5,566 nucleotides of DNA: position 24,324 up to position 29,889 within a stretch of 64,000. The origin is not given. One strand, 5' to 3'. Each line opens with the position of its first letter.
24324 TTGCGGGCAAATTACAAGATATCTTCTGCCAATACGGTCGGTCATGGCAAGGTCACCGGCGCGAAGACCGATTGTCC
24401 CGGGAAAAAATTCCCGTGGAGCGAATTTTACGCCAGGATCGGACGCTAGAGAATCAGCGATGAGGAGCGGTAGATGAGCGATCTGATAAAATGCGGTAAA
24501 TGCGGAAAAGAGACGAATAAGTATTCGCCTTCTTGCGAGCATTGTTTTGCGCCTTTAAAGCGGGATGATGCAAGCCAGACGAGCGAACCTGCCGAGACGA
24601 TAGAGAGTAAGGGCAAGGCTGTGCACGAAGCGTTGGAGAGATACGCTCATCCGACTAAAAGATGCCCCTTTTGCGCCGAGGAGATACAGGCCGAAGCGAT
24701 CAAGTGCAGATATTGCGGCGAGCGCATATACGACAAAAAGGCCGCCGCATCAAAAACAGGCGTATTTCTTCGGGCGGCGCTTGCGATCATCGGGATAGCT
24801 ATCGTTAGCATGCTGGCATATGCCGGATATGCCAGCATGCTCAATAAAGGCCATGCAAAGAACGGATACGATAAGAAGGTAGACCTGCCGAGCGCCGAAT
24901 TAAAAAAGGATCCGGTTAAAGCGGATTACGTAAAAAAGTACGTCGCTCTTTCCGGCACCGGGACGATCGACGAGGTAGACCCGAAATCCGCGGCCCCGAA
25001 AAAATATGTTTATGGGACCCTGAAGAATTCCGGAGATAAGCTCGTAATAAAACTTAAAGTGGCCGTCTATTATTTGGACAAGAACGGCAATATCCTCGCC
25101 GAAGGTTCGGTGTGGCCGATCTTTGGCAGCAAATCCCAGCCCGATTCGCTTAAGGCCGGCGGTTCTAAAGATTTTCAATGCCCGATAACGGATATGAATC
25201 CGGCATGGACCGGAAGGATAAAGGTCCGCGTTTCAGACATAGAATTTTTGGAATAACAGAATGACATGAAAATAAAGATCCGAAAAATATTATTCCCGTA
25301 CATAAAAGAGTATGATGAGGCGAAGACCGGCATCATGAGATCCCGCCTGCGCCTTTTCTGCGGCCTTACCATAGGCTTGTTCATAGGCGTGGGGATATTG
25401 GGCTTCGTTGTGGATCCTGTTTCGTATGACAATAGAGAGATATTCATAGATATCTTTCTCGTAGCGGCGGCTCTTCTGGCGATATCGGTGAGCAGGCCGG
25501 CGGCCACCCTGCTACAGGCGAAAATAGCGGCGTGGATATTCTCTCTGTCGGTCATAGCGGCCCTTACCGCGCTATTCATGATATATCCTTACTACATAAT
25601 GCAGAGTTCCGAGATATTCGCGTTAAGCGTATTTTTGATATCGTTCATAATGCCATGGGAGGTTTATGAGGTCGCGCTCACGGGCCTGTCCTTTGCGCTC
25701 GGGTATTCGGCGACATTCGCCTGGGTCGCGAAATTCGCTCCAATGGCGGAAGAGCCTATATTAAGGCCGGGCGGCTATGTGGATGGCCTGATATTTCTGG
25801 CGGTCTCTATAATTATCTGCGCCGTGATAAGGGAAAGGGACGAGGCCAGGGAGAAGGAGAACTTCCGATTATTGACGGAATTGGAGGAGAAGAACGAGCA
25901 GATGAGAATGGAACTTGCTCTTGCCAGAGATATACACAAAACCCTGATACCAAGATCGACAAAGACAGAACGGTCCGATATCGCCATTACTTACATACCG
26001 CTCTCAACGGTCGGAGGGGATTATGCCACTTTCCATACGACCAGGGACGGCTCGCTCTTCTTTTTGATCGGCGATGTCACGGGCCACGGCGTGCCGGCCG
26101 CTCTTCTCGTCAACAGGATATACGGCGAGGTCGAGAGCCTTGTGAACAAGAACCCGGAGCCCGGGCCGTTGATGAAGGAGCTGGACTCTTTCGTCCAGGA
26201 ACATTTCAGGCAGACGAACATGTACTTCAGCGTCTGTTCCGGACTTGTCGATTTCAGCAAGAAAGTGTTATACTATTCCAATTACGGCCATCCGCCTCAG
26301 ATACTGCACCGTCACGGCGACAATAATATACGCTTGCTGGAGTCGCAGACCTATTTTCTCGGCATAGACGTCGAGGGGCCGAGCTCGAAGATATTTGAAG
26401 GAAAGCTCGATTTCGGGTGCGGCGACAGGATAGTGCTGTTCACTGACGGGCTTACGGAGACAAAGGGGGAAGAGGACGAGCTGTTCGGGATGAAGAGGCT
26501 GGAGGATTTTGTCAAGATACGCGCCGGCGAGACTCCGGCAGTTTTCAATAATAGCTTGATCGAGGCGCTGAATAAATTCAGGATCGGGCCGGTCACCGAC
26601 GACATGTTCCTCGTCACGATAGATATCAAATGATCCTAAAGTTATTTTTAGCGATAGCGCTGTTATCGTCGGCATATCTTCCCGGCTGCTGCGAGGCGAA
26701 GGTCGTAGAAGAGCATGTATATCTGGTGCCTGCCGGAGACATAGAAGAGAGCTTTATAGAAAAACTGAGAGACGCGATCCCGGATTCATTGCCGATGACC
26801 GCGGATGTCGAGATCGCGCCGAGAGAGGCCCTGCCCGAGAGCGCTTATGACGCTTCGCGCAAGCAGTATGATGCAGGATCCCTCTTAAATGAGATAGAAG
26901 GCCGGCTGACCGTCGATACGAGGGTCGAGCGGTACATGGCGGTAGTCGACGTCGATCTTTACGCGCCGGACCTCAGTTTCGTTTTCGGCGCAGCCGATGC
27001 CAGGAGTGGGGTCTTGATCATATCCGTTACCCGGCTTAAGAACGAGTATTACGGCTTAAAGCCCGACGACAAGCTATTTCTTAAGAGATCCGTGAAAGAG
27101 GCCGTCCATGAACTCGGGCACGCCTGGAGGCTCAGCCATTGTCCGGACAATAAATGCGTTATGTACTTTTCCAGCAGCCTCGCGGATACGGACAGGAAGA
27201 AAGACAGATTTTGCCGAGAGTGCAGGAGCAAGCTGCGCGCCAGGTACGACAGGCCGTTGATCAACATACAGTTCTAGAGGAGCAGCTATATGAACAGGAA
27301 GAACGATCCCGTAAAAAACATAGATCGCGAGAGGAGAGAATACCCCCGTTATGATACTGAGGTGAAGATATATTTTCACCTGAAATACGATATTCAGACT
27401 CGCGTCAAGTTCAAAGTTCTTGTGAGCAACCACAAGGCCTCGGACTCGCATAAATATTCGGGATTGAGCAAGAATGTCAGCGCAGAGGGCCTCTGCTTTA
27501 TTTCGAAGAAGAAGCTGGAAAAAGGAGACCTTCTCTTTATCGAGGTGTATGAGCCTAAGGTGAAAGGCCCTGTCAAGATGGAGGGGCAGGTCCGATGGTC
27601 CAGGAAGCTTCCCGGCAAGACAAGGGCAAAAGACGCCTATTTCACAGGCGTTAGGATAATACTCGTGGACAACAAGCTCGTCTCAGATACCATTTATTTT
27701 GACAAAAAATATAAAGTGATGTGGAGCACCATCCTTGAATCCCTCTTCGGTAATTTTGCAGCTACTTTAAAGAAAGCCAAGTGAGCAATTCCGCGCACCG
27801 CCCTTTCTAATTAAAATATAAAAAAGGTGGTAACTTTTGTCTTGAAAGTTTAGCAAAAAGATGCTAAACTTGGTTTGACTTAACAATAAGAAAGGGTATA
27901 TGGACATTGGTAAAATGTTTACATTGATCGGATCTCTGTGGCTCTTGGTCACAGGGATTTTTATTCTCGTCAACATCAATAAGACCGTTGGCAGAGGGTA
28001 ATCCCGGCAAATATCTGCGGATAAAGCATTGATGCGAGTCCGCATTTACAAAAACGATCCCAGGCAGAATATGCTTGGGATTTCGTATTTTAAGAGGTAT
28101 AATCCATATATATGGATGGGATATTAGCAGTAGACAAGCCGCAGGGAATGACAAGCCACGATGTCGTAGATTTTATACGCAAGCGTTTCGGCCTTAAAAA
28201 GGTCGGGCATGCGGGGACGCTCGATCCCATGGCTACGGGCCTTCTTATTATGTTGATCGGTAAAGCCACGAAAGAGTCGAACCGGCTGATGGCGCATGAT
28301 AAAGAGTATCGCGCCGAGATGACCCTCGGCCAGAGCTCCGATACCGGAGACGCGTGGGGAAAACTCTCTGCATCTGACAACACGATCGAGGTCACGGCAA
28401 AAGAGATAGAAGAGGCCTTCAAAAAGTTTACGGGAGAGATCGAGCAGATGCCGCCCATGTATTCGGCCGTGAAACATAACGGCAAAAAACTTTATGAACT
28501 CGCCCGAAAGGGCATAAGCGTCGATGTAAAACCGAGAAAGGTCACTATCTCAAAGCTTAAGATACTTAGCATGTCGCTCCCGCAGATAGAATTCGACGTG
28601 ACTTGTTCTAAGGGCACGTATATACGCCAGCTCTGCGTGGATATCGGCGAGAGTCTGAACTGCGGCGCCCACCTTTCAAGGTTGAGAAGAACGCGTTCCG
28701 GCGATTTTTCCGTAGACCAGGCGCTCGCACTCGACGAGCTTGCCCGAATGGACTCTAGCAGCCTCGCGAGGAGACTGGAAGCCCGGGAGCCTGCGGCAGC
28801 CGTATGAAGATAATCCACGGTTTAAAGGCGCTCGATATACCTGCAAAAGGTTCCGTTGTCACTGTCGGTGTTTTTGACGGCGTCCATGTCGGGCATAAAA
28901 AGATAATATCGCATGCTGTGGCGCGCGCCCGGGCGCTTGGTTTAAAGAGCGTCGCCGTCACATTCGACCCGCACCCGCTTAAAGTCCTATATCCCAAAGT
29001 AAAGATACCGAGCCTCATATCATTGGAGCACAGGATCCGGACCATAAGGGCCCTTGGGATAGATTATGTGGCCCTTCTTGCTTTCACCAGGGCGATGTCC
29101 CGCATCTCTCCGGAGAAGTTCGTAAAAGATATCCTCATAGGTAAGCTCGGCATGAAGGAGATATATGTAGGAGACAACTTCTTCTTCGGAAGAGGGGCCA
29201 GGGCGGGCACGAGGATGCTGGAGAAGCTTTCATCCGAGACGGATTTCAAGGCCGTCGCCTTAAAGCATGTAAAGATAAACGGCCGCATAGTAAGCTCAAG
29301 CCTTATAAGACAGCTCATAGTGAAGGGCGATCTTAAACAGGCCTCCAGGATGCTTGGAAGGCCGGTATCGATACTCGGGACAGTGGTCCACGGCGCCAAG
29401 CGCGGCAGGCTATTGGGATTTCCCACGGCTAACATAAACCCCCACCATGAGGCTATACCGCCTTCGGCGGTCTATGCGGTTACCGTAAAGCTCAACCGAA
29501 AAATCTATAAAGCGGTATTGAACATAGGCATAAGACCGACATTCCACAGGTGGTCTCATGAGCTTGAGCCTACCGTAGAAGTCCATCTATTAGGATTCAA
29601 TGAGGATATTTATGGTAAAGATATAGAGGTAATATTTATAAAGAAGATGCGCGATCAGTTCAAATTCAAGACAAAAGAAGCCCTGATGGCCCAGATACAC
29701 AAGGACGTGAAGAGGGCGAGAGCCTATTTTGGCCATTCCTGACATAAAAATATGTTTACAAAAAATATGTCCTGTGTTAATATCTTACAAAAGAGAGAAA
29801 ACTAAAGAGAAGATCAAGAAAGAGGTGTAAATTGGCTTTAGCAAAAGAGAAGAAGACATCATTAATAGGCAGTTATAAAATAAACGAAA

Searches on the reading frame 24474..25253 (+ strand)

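Call 67: search_protein_families(library=pfam, proteins=[window:24474-25253:+], max_evalue=0.00001)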
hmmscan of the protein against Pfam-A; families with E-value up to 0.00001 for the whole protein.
window:24474-25253:+ (260 aa): 1 family
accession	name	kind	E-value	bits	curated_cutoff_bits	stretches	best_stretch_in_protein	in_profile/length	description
PF12773.13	DZR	-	6.7e-06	26.6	27.3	0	7-82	1-45/45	Double zinc ribbon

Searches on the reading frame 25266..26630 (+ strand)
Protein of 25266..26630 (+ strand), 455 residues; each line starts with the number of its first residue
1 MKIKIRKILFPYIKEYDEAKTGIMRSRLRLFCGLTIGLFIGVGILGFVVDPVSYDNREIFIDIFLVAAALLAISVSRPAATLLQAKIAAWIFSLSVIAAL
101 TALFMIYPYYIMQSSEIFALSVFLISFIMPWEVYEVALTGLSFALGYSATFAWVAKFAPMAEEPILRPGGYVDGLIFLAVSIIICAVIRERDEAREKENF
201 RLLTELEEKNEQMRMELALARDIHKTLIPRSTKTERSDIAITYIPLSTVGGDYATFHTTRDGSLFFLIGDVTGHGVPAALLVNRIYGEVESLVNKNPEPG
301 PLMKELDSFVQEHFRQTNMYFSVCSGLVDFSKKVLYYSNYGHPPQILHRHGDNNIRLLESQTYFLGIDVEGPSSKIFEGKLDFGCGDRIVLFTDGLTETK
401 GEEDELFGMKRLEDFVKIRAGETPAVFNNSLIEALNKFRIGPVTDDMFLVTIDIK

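Call 67: search_protein_families(library=pfam, proteins=[window:25266-26630:+], max_evalue=0.00001)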
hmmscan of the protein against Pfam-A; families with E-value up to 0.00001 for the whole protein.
window:25266-26630:+ (455 aa): 1 family
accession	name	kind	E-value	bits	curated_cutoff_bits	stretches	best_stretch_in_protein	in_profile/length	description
PF07228.17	SpoIIE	-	2.7e-38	132.3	25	1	261-454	2-191/192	Stage II sporulation protein E (SpoIIE)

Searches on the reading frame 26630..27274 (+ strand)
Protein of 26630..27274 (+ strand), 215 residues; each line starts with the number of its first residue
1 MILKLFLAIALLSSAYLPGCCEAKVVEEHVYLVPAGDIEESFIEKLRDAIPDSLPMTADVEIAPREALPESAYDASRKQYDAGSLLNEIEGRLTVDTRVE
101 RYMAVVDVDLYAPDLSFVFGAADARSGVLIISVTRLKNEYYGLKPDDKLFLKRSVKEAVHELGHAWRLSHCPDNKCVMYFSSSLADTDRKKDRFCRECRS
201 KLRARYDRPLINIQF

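Call 67: search_protein_families(library=pfam, proteins=[window:26630-27274:+], max_evalue=0.00001)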
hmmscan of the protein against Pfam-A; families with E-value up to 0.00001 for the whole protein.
window:26630-27274:+ (215 aa): 1 family
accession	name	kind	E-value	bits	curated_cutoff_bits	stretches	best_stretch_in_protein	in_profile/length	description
PF07998.17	Peptidase_M54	-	1.4e-25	90.9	24.4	1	70-203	58-193/194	Peptidase family M54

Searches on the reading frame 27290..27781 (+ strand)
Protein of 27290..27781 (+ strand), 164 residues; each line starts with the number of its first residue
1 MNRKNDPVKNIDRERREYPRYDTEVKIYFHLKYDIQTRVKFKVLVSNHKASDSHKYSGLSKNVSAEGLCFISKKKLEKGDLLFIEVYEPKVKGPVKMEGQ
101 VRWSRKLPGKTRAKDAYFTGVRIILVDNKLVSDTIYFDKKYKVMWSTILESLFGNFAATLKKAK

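Call 67: search_protein_families(library=pfam, proteins=[window:27290-27781:+], max_evalue=0.00001)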
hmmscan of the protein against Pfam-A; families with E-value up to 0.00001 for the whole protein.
window:27290-27781:+ (164 aa): 1 family
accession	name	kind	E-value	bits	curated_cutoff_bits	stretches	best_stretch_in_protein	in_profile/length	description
PF07238.19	PilZ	-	1.7e-10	41.6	22.5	1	14-123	1-85/102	PilZ domain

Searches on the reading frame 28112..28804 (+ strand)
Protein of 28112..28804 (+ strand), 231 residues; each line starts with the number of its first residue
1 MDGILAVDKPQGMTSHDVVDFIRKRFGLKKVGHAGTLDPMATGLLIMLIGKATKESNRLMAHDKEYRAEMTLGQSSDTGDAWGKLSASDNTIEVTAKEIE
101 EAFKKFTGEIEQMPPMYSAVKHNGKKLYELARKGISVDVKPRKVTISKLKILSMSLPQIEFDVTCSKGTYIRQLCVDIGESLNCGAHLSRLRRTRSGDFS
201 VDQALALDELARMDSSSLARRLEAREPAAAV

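Call 67: search_protein_families(library=pfam, proteins=[window:28112-28804:+], max_evalue=0.00001)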
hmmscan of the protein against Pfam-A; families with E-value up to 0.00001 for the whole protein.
window:28112-28804:+ (231 aa): 2 families
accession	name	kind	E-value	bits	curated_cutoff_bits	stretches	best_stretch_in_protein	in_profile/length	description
PF01509.24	TruB_N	-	1.7e-59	200.9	27.3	1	23-171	1-149/149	TruB family pseudouridylate synthase (N terminal domain)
PF16198.10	TruB_C_2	-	5.3e-13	49.3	29.3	1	172-213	1-44/66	tRNA pseudouridylate synthase B C-terminal domain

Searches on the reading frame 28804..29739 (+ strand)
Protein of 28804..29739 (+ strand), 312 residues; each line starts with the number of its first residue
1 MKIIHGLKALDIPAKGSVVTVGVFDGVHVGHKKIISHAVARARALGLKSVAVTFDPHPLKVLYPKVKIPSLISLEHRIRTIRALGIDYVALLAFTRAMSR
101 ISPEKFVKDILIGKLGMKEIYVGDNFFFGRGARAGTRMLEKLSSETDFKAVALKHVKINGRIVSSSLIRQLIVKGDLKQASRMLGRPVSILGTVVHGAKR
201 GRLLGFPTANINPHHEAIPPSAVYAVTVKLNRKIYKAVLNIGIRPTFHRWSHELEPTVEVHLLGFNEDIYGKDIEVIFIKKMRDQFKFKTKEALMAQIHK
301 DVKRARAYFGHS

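Call 67: search_protein_families(library=pfam, proteins=[window:28804-29739:+], max_evalue=0.00001)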
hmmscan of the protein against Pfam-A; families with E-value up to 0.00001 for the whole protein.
window:28804-29739:+ (312 aa): 2 families
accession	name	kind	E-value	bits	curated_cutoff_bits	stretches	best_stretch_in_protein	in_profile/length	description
PF06574.18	FAD_syn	-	1.7e-45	155.1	27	1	15-166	6-157/158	FAD synthetase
PF01687.23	Flavokinase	-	9e-43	145.9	19.6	1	184-309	1-124/124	Riboflavin kinase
